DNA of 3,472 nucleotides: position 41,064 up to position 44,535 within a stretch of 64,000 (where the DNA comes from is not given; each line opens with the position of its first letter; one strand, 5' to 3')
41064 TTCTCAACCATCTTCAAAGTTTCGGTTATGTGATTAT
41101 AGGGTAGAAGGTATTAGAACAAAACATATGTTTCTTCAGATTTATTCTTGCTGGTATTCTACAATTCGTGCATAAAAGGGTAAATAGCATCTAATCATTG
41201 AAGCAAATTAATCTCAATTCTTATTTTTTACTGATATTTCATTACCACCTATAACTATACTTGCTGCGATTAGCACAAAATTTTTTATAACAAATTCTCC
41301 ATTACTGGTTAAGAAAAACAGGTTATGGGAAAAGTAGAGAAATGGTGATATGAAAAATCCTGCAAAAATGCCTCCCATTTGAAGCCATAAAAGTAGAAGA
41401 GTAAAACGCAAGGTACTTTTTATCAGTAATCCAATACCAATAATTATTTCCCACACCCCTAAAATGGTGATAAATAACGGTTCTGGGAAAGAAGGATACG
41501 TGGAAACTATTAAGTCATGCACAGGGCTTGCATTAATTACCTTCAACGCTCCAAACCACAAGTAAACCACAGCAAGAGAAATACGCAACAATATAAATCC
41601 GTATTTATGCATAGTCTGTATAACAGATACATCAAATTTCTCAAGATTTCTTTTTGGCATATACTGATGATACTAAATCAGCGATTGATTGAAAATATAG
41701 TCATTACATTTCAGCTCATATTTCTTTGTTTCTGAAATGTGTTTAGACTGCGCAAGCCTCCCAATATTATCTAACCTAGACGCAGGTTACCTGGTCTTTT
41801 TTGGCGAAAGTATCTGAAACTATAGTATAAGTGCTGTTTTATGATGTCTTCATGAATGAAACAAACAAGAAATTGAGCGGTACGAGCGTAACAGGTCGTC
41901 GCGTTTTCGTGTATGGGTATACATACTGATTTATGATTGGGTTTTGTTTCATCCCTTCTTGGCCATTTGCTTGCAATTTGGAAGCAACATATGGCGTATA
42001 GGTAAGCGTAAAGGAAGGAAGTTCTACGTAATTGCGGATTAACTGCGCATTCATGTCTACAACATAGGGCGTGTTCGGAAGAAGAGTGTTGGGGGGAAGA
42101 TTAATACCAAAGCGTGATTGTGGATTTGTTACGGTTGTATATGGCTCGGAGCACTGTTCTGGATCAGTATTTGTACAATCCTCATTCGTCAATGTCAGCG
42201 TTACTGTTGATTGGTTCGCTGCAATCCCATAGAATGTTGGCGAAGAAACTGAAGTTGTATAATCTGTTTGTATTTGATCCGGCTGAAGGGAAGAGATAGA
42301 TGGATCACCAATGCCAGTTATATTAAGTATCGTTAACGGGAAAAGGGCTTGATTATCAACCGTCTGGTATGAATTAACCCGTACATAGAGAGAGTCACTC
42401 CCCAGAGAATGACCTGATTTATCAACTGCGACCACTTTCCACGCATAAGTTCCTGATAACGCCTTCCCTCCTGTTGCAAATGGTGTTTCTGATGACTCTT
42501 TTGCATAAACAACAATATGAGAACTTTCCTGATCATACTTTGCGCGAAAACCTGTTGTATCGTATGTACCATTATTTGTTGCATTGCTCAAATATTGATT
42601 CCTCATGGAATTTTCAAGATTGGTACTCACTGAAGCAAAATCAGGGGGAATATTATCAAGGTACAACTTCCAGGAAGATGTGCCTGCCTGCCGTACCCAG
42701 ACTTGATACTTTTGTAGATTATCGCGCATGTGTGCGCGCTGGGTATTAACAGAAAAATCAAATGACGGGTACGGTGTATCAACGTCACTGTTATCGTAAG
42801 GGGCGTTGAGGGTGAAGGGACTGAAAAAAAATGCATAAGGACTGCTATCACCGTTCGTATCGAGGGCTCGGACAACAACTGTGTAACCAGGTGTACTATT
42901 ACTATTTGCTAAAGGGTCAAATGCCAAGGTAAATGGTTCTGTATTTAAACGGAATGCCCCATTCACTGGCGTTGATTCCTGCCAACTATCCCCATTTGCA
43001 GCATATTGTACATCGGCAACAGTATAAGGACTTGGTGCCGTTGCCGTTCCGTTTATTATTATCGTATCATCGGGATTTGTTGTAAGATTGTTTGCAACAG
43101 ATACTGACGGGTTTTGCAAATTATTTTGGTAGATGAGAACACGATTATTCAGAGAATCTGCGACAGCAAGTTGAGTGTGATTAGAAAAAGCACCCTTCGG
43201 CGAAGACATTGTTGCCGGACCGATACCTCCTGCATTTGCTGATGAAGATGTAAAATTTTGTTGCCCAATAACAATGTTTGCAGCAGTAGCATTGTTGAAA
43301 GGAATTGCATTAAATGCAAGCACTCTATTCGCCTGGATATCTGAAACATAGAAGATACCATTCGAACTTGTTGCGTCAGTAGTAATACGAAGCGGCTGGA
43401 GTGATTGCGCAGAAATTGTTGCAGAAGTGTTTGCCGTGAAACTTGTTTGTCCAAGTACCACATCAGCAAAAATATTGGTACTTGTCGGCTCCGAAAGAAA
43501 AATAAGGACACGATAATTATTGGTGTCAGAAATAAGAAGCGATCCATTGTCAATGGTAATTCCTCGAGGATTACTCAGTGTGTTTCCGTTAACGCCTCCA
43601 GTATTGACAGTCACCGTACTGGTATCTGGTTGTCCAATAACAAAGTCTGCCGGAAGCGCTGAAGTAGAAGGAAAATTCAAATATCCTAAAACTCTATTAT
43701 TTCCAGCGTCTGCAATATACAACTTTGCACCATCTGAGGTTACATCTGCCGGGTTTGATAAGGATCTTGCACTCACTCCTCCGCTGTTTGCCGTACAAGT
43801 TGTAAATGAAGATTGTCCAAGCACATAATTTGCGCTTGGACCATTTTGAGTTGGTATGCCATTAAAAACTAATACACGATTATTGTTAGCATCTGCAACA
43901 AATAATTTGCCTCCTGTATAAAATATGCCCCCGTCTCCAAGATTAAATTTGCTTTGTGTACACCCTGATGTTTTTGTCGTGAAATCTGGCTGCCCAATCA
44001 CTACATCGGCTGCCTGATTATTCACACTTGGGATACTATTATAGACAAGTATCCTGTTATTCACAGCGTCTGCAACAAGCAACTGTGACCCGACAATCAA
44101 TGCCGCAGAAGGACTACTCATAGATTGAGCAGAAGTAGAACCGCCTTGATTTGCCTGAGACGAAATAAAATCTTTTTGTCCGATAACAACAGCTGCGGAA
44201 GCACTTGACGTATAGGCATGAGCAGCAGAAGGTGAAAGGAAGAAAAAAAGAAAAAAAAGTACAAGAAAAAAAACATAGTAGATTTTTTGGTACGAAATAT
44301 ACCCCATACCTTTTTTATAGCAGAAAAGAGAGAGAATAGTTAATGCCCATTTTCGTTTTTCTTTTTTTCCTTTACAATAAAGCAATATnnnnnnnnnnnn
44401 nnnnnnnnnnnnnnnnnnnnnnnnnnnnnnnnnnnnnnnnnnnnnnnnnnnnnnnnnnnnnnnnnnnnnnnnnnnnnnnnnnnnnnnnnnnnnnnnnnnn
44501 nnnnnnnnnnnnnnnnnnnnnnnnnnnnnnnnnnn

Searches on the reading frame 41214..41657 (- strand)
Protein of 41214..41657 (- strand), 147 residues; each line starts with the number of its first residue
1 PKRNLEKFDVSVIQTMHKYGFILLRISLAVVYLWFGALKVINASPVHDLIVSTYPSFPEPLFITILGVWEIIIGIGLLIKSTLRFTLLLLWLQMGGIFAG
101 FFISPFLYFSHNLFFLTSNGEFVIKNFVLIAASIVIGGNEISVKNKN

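Call 7: search_protein_families(library=pfam, proteins=[window:41214-41657:-], max_evalue=1)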
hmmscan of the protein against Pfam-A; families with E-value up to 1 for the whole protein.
window:41214-41657:- (147 aa): 6 families
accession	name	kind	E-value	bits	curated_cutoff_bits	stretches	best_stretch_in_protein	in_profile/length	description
PF04224.18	DUF417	-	1.7e-05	24.9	27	1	9-42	3-36/175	Protein of unknown function, DUF417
PF13781.11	DoxX_3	-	0.0057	17.6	25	1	29-117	1-92/102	DoxX-like family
PF07291.16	MauE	-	0.0059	17.4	27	1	21-101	5-86/128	Methylamine utilisation protein MauE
PF13564.11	DoxX_2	-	0.0072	16.9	26.3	1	25-80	3-55/103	DoxX-like family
PF15895.10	CAAX_1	-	0.25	11.7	27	1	40-101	106-174/209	CAAX box cerebral protein 1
PF07681.17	DoxX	-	0.32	12.1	23.6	1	22-97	3-79/85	DoxX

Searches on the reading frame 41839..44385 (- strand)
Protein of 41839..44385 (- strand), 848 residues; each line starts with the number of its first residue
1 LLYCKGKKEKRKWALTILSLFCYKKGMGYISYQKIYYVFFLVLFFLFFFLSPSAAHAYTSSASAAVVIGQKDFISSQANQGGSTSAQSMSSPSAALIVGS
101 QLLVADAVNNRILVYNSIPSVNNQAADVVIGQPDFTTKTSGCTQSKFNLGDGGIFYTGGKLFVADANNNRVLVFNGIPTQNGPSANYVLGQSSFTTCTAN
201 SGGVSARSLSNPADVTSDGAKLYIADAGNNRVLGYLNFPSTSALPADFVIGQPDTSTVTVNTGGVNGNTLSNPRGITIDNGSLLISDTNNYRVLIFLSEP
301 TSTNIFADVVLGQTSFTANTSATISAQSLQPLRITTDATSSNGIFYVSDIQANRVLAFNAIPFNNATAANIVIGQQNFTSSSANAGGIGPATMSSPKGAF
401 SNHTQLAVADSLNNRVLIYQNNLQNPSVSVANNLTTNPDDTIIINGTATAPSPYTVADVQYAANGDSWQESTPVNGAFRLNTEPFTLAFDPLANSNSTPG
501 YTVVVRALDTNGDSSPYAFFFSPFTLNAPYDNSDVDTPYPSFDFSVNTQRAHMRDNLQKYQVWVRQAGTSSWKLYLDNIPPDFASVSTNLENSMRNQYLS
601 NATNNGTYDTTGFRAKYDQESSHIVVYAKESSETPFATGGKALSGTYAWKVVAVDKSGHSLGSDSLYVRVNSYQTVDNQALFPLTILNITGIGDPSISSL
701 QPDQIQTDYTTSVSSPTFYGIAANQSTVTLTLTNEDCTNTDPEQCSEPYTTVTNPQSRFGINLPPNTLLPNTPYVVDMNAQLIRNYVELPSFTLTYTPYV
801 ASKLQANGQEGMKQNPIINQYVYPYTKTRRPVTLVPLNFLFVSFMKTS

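Call 7: search_protein_families(library=pfam, proteins=[window:41839-44385:-], max_evalue=1)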
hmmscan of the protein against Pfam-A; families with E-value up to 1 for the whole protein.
window:41839-44385:- (848 aa): 1 family
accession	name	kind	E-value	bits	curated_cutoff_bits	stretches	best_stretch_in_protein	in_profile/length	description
PF01436.27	NHL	-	6.2e-17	61.1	20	3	270-296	1-28/28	NHL repeat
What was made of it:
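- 41839..44385 (-): NHL-repeat surface protein of about 820-848 aa (start codon uncertain) with an N-terminal hydrophobic segment. It is a syntenic partner of the exporter in the family-A+B subclade. Pfam NHL, E 6e-17 (call 7).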
